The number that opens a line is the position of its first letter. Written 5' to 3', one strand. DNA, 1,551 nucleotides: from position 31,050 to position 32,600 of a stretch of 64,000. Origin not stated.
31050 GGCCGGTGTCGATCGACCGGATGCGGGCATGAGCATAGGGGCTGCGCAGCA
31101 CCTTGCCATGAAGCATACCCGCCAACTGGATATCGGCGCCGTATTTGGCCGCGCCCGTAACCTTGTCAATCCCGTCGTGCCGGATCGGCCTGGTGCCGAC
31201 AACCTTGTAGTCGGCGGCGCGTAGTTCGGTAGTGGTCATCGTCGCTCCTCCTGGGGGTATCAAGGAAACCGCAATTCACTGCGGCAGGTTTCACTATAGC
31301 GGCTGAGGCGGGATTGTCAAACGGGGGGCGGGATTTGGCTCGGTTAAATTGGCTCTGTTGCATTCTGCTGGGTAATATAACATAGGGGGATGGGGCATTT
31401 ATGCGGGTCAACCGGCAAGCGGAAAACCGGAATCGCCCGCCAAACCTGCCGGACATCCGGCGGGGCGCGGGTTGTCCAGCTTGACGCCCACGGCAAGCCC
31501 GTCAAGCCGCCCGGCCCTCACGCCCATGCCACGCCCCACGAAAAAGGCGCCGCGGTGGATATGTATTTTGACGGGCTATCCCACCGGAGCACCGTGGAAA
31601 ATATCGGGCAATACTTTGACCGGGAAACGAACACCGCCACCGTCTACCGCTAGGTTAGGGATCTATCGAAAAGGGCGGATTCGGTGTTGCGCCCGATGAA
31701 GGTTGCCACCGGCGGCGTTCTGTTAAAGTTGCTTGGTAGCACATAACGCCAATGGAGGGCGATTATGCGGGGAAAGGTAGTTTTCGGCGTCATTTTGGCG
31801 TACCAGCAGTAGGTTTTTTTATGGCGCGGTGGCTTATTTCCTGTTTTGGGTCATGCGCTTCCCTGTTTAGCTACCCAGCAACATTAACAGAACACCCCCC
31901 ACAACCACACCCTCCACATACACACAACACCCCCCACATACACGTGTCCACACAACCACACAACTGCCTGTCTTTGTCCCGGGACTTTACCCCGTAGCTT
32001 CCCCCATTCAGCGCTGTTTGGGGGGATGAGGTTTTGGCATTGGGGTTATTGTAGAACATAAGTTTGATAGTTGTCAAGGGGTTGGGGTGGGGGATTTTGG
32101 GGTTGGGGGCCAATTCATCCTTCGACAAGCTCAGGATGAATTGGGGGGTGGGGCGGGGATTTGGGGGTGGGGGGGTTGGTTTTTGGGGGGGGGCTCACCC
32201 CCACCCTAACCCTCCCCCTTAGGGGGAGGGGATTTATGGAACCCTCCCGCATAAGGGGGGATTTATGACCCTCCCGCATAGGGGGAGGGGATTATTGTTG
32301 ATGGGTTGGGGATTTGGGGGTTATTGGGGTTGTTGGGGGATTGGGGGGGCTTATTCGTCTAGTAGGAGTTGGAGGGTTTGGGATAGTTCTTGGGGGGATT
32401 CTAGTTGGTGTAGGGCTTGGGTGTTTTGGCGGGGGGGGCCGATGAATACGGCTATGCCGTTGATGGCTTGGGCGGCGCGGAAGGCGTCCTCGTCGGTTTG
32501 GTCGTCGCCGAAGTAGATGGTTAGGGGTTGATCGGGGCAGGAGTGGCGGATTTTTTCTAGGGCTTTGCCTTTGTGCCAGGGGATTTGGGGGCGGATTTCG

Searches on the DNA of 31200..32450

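Call 79: search_rna_families(source=window, start=31200, end=32450, threshold=evalue, max_evalue=1)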
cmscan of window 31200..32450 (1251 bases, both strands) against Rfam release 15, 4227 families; matches with E-value up to 1: 8.
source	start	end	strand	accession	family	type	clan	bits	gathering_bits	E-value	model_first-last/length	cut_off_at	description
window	32148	32222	+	RF03778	mir-483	Gene; miRNA;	-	22.9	60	0.19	1-75/75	no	mir-483 microRNA precursor family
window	32165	32220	-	RF04325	Pestivirus-3UTR-SLIII-scrofae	Gene; sRNA;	CL00151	22.5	85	0.11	1-66/66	no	Pestivirus 3' UTR SLIII P. scrofae Atypical porcine pestivirus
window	32145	32217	+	RF03341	mir-943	Gene; miRNA;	-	22.3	95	0.44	1-98/98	no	mir-943 microRNA precursor family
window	32232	32300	+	RF02063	STnc350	Gene; sRNA;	-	21.6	60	0.34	1-68/68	no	Salmonella enterica sRNA STnc350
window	32213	32298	+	RF02837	anti-hemB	Gene; sRNA;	-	20.3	49.5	0.055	1-81/81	no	Burkholderia RNA 7 (anti-hemB)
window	32164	32297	+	RF01718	Polynucleobacter-1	Gene; sRNA;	-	20.3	37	0.068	1-141/141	no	Polynucleobacter-1 RNA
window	32171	32219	-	RF03458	mir-766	Gene; miRNA;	-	18.2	110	0.63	1-108/108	no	mir-766 microRNA precursor family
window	32169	32202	-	RF01792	eiav_FSE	Cis-reg; frameshift_element;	-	17.7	40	0.24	1-35/35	no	ribosomal frameshift site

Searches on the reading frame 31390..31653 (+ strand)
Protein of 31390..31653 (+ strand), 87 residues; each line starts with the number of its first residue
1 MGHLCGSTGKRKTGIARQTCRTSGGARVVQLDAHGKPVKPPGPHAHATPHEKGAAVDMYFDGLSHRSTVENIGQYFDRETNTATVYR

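Call 31: search_protein_families(library=pfam, proteins=[window:31390-31653:+], max_evalue=0.01)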
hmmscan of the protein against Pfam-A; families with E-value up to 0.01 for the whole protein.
window:31390-31653:+ (87 aa): 0 families

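Call 66: find_homologous_proteins(query=window:31390-31650:+, max_evalue=0.001)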
Query seq(87 aa) (87 aa): 30 proteins with E <= 0.001 among 30 candidates.
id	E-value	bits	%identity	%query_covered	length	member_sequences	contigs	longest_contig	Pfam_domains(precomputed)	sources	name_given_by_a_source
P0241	2.0e-52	193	99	100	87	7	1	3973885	-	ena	-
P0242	7.1e-39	150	78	100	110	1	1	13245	-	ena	-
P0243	5.2e-35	137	75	99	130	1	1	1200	-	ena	-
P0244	8.5e-35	137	74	100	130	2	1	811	-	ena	-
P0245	9.1e-35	137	75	100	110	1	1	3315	-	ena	-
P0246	2.8e-34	135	74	100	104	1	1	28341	-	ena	-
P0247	3.0e-34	135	74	100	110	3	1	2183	-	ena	-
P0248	4.8e-34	134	71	100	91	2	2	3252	-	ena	-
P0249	2.0e-33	132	74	100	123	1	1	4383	-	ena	-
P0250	1.6e-32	129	72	100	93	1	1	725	-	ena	-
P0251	2.0e-31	126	76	87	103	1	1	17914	-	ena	-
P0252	5.5e-31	125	71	99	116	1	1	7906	-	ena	-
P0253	1.5e-30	123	67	99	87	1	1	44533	-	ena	-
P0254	7.7e-30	121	68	100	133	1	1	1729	-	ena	-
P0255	1.1e-29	120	68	99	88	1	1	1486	-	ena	-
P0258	9.0e-28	114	64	100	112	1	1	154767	-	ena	-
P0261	2.0e-26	110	64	100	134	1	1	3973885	-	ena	-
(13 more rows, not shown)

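Call 68: search_protein_families(library=ncbifam, proteins=[window:31390-31653:+, P0243, P0254, P0261, P0258], max_evalue=1)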
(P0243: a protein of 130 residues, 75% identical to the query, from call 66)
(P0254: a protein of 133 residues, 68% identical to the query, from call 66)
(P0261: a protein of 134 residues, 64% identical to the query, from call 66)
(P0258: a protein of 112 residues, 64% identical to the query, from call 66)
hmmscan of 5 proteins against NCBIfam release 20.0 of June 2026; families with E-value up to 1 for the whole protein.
window:31390-31653:+ (87 aa): 1 family
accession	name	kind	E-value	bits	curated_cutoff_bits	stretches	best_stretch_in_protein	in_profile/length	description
NF050032.1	Rv1733c_fam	subfamily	0.041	13.8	80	1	8-55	92-141/180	Rv1733c family protein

P0243 (130 aa): 3 families
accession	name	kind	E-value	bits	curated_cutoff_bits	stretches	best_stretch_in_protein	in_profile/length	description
NF033587.1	transpos_IS6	equivalog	0.0083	15.8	125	1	49-106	6-63/202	IS6 family transposase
NF041731.2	transpos_ISH6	equivalog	0.051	12.3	240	1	56-106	120-169/414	ISH6 family transposase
NF033543.2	transpos_IS256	equivalog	0.11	11.5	150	1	17-97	25-108/338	IS256 family transposase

P0254 (133 aa): 3 families
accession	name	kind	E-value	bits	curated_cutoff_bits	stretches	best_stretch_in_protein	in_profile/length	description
NF033587.1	transpos_IS6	equivalog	1e-09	38.4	125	1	52-125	7-80/202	IS6 family transposase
NF041731.2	transpos_ISH6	equivalog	0.0018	17.1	240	1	58-123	120-184/414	ISH6 family transposase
NF033543.2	transpos_IS256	equivalog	0.065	12.2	150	1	54-123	63-132/338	IS256 family transposase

P0261 (134 aa): 5 families
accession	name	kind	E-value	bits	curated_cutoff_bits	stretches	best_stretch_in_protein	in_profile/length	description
NF033587.1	transpos_IS6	equivalog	6.9e-15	55.3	125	1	45-133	5-93/202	IS6 family transposase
NF041731.2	transpos_ISH6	equivalog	7.6e-05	21.6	240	1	43-120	110-186/414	ISH6 family transposase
NF033543.2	transpos_IS256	equivalog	0.0011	18.1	150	1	31-97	44-111/338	IS256 family transposase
NF033558.1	transpos_IS1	equivalog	0.0014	18.6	100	1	41-131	35-121/199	IS1 family transposase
NF033529.1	transpos_ISLre2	equivalog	0.15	11.3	200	1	41-97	29-84/382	ISLre2 family transposase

P0258 (112 aa): 3 families
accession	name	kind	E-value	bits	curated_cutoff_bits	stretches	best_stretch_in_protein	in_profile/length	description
NF033587.1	transpos_IS6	equivalog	9.6e-05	22.2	125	1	48-106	5-63/202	IS6 family transposase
NF033543.2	transpos_IS256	equivalog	0.005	15.9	150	1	11-97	19-108/338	IS256 family transposase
NF041731.2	transpos_ISH6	equivalog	0.029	13.1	240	1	46-104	110-167/414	ISH6 family transposase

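Call 71: list_cluster_members(proteins=[P0241, P0261, P0122])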
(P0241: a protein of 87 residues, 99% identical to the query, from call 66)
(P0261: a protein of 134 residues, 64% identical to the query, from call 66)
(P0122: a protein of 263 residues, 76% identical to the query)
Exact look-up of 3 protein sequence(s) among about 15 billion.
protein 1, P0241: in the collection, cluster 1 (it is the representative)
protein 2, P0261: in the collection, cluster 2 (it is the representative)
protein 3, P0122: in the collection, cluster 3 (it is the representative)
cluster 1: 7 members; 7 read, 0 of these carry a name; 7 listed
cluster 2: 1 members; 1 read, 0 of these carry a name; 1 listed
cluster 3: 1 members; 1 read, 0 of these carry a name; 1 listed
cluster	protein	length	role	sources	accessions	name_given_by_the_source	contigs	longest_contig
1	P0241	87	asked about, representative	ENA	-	-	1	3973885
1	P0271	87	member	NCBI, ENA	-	-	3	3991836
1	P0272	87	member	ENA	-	-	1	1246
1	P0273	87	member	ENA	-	-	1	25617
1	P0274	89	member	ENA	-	-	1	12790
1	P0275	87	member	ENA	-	-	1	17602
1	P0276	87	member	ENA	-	-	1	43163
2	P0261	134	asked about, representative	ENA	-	-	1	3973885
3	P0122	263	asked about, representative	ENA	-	-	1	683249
